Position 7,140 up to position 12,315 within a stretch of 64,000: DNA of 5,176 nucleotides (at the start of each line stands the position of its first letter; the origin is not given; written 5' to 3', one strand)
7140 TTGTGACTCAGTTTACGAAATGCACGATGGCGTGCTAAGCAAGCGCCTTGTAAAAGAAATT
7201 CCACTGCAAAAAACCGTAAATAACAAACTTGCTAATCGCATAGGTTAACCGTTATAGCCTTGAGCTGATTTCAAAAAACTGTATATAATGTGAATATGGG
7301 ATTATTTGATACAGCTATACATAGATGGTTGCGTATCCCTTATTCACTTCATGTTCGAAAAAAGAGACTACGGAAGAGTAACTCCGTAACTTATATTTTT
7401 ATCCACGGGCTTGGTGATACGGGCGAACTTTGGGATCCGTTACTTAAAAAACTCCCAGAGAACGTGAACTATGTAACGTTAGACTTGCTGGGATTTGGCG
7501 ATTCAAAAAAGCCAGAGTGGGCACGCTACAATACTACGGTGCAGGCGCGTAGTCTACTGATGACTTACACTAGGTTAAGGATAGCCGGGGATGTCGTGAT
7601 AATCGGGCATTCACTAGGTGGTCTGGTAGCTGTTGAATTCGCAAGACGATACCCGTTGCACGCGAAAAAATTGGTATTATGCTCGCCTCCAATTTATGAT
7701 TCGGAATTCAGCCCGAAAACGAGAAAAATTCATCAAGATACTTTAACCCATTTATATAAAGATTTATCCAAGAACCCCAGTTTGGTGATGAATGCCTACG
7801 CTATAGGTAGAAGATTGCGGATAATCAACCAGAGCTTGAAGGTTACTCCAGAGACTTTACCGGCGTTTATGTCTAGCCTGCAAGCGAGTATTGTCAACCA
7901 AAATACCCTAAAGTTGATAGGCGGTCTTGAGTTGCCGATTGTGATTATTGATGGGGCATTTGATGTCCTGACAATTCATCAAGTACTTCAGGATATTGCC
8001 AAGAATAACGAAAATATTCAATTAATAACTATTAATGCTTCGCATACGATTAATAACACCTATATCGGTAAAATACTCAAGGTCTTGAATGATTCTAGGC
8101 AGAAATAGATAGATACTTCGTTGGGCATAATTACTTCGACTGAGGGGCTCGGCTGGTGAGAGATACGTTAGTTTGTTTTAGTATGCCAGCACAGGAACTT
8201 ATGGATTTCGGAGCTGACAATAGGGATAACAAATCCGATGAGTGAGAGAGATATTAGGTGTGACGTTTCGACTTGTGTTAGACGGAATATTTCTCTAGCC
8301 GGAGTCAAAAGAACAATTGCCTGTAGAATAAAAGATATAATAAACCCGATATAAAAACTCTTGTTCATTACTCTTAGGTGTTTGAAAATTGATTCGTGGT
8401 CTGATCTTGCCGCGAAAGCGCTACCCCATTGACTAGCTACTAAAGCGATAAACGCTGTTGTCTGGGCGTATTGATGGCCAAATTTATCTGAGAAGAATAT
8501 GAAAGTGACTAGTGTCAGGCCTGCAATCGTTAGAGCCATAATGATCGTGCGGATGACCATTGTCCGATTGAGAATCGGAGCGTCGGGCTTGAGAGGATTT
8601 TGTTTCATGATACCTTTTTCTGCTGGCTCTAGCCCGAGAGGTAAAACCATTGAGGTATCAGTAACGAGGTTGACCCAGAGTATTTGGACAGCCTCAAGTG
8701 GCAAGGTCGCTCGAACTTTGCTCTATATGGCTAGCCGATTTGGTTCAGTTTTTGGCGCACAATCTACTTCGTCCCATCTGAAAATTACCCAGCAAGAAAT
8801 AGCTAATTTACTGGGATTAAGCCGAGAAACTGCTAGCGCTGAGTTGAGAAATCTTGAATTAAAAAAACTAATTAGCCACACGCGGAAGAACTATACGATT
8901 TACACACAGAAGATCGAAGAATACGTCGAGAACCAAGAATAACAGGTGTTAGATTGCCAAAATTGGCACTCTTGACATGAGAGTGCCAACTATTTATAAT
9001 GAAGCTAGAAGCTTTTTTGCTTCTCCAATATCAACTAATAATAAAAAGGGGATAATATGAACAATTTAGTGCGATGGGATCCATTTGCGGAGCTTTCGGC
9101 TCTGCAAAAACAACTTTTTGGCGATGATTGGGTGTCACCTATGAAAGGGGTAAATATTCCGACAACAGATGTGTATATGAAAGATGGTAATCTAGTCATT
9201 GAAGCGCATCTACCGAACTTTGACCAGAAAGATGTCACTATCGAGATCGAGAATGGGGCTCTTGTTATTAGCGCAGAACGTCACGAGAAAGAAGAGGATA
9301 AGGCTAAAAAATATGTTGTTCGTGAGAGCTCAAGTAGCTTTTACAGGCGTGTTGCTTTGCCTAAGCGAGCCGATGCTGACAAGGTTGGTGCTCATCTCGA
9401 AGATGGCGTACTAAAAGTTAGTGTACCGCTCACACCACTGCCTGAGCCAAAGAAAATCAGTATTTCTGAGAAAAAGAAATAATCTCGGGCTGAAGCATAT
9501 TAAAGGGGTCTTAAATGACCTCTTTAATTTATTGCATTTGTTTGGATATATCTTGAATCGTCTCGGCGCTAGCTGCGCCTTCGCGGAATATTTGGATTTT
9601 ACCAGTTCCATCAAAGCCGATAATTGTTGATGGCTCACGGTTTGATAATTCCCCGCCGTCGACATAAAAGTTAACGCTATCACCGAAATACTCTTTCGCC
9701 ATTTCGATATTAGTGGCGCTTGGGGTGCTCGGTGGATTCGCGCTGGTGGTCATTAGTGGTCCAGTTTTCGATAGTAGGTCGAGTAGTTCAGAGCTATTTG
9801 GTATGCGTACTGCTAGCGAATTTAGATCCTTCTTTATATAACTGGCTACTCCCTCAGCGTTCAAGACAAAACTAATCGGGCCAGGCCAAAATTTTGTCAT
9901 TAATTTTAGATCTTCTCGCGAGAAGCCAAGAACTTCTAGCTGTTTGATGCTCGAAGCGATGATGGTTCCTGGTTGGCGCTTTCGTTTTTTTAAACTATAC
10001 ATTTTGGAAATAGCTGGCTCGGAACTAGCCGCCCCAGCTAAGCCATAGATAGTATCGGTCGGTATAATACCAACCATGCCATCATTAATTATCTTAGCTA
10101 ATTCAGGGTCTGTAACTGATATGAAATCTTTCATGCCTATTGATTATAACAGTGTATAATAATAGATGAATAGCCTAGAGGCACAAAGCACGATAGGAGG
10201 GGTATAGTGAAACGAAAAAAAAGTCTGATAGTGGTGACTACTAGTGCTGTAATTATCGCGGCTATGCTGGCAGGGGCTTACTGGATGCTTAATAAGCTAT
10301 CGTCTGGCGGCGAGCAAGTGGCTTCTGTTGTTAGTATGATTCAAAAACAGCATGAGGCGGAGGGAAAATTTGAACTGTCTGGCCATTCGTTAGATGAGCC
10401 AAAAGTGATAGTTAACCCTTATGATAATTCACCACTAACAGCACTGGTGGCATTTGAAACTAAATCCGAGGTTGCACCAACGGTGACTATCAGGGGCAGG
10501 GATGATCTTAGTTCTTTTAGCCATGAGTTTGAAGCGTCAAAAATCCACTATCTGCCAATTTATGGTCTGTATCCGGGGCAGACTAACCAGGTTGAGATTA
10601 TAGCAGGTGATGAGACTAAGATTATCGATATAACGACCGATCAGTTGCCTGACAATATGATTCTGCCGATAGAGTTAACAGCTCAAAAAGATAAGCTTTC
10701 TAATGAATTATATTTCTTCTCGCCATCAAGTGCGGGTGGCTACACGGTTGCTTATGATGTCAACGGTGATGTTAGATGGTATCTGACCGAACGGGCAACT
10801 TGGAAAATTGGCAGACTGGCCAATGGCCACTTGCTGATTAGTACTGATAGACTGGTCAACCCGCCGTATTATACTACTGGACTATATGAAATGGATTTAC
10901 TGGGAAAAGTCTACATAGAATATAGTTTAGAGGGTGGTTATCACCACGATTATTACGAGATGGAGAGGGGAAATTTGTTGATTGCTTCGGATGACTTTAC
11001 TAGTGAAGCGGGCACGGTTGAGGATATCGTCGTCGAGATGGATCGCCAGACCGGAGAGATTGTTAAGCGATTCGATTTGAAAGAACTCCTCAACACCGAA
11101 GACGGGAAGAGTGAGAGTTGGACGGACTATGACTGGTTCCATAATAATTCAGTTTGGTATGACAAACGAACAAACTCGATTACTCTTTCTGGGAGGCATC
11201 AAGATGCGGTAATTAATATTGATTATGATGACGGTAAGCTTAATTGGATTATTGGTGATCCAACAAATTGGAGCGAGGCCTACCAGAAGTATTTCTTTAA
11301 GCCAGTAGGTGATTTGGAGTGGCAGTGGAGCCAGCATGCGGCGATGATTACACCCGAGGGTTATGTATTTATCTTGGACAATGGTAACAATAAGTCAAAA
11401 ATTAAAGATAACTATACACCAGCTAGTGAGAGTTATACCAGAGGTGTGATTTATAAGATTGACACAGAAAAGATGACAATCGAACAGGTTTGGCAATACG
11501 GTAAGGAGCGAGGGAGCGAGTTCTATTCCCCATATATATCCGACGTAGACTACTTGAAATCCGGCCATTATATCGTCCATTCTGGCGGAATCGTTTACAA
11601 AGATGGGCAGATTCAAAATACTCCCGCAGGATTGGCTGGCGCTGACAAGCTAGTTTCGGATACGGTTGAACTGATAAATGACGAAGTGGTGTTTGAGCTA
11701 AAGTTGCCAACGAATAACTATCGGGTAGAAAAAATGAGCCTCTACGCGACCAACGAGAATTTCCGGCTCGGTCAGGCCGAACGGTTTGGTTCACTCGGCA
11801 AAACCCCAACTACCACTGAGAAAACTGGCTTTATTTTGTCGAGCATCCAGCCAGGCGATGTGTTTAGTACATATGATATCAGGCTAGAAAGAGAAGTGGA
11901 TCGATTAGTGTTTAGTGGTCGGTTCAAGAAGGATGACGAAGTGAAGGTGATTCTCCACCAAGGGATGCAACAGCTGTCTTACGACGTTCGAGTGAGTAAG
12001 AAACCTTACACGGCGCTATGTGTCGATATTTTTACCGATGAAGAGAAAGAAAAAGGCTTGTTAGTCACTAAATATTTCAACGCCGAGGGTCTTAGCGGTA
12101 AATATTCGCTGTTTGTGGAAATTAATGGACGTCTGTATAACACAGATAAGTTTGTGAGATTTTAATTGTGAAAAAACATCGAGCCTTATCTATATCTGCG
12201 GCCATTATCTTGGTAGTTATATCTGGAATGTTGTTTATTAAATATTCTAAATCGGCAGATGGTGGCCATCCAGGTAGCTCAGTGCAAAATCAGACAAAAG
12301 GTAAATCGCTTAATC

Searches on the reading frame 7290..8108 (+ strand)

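Call 3: search_protein_families(library=pfam, proteins=[window:7290-8108:+])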
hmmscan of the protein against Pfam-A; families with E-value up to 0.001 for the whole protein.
window:7290-8108:+ (272 aa): 6 families
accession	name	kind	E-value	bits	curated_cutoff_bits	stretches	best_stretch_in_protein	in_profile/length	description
PF00561.26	Abhydrolase_1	-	5.9e-19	69.1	25.8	1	36-138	4-107/245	alpha/beta hydrolase fold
PF12697.13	Abhydrolase_6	-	2.5e-15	58.2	26.3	1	36-153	2-113/217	Alpha/beta hydrolase family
PF12146.15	Hydrolase_4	-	3.6e-13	49.8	27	1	36-239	8-216/239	Serine aminopeptidase, S33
PF02230.22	Abhydrolase_2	-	5.7e-06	26.8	23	0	31-62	13-46/217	Phospholipase/Carboxylesterase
PF00756.26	Esterase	-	0.00021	21.6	22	0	98-138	112-153/251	Putative esterase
PF07819.20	PGAP1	-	0.00069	19.9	24.3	0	96-140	87-134/233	PGAP1-like alpha/beta domain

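Call 4: search_protein_families(library=ncbifam, proteins=[window:7290-8108:+])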
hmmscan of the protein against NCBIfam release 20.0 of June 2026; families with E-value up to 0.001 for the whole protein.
window:7290-8108:+ (272 aa): 23 families
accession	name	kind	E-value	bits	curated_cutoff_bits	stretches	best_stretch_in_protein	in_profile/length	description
TIGR03695.1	menH_SHCHC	equivalog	9.3e-16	58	208.55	1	34-139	4-112/252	2-succinyl-6-hydroxy-2,4-cyclohexadiene-1-carboxylate synthase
NF051487.1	bifunc_PcaCD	exception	4.7e-15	55.6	430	1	20-252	160-393/413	bifunctional 4-carboxymuconolactone decarboxylase/3-oxoadipate enol-lactonase PcaCD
TIGR02427.1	protocat_pcaD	equivalog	3e-14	53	255.85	1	27-254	8-234/251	3-oxoadipate enol-lactonase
NF051488.1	bifunc_PcaDC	exception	1.6e-13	50.5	390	1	32-256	12-236/375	bifunctional 3-oxoadipate enol-lactonase/4-carboxymuconolactone decarboxylase PcaDC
NF050089.1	i_nPHAscl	equivalog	2e-13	50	300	1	27-132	13-116/288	intracellular short-chain-length polyhydroxyalkanoate depolymerase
TIGR01738.1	bioH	equivalog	1.5e-12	47.7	206.95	1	35-249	7-223/245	pimeloyl-ACP methyl ester esterase BioH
NF011457.0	PRK14875.1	equivalog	4.1e-12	45.8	307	1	28-224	128-325/372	acetoin dehydrogenase dihydrolipoyllysine-residue acetyltransferase subunit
NF002938.0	PRK03592.1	equivalog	1e-11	44.7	241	1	33-147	31-146/298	haloalkane dehalogenase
TIGR03611.1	RutD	equivalog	7.6e-11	41.9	238.5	1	29-131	10-111/258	pyrimidine utilization protein D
NF045632.1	hydroxlase_HsaD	equivalog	1.2e-10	40.8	400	1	29-133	31-137/290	4,5:9,10-diseco-3-hydroxy-5,9,17-trioxoandrosta-1(10),2-diene-4-oate hydrolase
NF008340.0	PRK11126.1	equivalog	1.1e-08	34.6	261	1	25-119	7-97/255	2-succinyl-6-hydroxy-2,4-cyclohexadiene-1-carboxylate synthase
TIGR02240.1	PHA_depoly_arom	equivalog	3.9e-08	33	250.6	1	27-132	20-123/276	poly(3-hydroxyalkanoate) depolymerase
NF058580.1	lipase_V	equivalog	1.2e-07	31.6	300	1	27-130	20-114/230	EstV family lipase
TIGR01250.1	pro_imino_pep_2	subfamily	1.5e-07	31.3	167.65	1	24-143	17-139/288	proline iminopeptidase-family hydrolase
NF004514.1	PRK05855.1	equivalog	1.7e-07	30.2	455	1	29-120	19-111/578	SDR family oxidoreductase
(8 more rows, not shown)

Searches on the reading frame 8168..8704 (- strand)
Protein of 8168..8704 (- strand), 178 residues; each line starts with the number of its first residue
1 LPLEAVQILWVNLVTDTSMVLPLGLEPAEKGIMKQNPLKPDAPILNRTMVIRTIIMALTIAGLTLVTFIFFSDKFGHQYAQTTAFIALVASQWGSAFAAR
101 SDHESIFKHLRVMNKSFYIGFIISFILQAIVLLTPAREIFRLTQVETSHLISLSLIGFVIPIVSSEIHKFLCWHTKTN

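Call 40: search_protein_families(library=pfam, proteins=[window:8168-8704:-], max_evalue=0.01)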
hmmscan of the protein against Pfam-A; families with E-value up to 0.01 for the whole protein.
window:8168-8704:- (178 aa): 1 family
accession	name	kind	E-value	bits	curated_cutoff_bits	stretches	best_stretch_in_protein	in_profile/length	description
PF00689.26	Cation_ATPase_C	-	1.7e-43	148.8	27.3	1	1-170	2-174/175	Cation transporting ATPase, C-terminus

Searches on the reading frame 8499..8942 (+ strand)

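Call 40: search_protein_families(library=pfam, proteins=[window:8499-8942:+], max_evalue=0.01)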
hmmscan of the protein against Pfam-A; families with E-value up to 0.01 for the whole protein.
window:8499-8942:+ (147 aa): 7 families
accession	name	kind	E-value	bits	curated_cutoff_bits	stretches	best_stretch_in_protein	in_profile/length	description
PF13545.12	HTH_Crp_2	-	3e-13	50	27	1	69-134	2-61/70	Crp-like helix-turn-helix domain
PF00325.26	Crp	-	1.2e-06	28.5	21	1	94-125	1-32/32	Bacterial regulatory proteins, crp family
PF12802.13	MarR_2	-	0.0004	20.9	27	1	95-128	19-53/61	MarR family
PF17762.8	HTH_ParB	-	0.00058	20.4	22.6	1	88-134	13-59/102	ParB HTH domain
PF13412.12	HTH_24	-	0.0047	16.9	21.9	1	96-125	18-47/48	Winged helix-turn-helix DNA-binding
PF04545.22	Sigma70_r4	-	0.0074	16.2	24.1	0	96-113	21-38/50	Sigma-70, region 4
PF01978.25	TrmB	-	0.0077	16.5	25.6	0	96-136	23-63/68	Sugar-specific transcriptional regulator TrmB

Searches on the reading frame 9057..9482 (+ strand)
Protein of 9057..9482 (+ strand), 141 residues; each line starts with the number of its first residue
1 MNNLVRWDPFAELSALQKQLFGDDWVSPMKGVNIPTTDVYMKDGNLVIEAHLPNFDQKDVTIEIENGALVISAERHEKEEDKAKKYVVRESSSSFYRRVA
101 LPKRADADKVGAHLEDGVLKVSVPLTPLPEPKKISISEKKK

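Call 40: search_protein_families(library=pfam, proteins=[window:9057-9482:+], max_evalue=0.01)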
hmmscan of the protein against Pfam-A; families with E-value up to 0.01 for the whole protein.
window:9057-9482:+ (141 aa): 3 families
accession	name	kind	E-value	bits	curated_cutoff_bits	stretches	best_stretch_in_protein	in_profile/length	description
PF00011.27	HSP20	-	1.3e-20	73.9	20.8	1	41-136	4-101/102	Hsp20/alpha crystallin family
PF17886.7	ArsA_HSP20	-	1.3e-07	31.5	22.5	1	43-122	1-62/63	HSP20-like domain found in ArsA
PF18046.7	FKBP26_C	-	0.00025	21.6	27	0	47-72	8-33/72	FKBP26_C-terminal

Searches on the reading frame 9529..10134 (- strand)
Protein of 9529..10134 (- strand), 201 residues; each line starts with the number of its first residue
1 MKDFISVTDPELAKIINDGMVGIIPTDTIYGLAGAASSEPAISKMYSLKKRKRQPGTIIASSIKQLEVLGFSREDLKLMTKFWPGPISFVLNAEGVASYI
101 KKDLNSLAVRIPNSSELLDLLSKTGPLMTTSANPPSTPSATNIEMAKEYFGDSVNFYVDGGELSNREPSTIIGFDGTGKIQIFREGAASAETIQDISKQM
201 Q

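Call 40: search_protein_families(library=pfam, proteins=[window:9529-10134:-], max_evalue=0.01)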
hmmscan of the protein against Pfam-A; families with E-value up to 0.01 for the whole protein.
window:9529-10134:- (201 aa): 1 family
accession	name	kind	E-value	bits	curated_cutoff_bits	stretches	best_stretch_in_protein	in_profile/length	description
PF01300.24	Sua5_yciO_yrdC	-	1.6e-42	145.5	25.1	1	15-186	2-178/178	Telomere recombination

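Call 46: find_encoding_contigs(protein=window:9529-10134:-, flank=10000, max_places=6)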
Protein window:9529-10134:- (201 aa): 7 contigs read that carry it; 5 places shown.
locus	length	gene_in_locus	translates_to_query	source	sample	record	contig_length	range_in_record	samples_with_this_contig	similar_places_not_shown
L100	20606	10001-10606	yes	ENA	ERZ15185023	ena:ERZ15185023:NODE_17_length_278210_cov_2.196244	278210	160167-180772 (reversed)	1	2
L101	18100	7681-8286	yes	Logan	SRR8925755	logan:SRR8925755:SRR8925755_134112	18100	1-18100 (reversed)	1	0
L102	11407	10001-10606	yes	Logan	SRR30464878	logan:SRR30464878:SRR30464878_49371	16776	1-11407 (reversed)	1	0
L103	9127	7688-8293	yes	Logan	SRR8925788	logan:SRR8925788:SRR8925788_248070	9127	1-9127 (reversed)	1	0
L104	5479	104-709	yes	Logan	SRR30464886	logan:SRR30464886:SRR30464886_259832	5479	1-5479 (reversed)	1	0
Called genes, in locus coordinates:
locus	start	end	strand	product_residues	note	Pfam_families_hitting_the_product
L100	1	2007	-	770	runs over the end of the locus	PF03477:ATP-cone, PF17975:RNR_Alpha (weak)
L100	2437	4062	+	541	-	-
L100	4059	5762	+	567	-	PF13191:AAA_16 (weak), PF20720:nSTAND3 (weak), PF13401:AAA_22 (weak), PF00158:Sigma54_activat (weak), PF00004:AAA (weak), PF07724:AAA_2, PF07728:AAA_5, PF10431:ClpB_D2-small, +2 more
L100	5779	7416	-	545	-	PF00342:PGI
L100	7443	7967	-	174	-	-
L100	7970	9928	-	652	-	PF17425:Arylsulfotran_N, PF05935:Arylsulfotrans, PF14269:Arylsulfotran_2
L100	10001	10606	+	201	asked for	PF01300:Sua5_yciO_yrdC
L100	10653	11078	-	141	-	PF00011:HSP20, PF17886:ArsA_HSP20 (weak)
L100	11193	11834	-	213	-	PF00027:cNMP_binding, PF13545:HTH_Crp_2, PF00325:Crp (weak)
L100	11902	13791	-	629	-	-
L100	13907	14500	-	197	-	-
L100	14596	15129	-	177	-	-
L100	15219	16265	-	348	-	-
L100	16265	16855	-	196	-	PF04203:Sortase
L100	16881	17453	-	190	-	-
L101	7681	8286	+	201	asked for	PF01300:Sua5_yciO_yrdC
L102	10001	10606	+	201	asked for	PF01300:Sua5_yciO_yrdC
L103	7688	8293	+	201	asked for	PF01300:Sua5_yciO_yrdC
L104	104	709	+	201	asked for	PF01300:Sua5_yciO_yrdC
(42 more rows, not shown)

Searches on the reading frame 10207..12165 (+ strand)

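Call 40: search_protein_families(library=pfam, proteins=[window:10207-12165:+], max_evalue=0.01)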
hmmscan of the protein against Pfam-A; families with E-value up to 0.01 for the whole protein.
window:10207-12165:+ (652 aa): 3 families
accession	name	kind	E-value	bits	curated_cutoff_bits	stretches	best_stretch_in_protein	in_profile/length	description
PF05935.17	Arylsulfotrans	-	8.3e-100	334.8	24.2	1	159-504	7-367/374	Arylsulfotransferase (ASST)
PF17425.8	Arylsulfotran_N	-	2.8e-15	56.6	24.2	1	67-135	2-73/88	Arylsulfotransferase Ig-like domain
PF14269.12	Arylsulfotran_2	-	3.7e-08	33.6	27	1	245-460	59-280/301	Arylsulfotransferase (ASST)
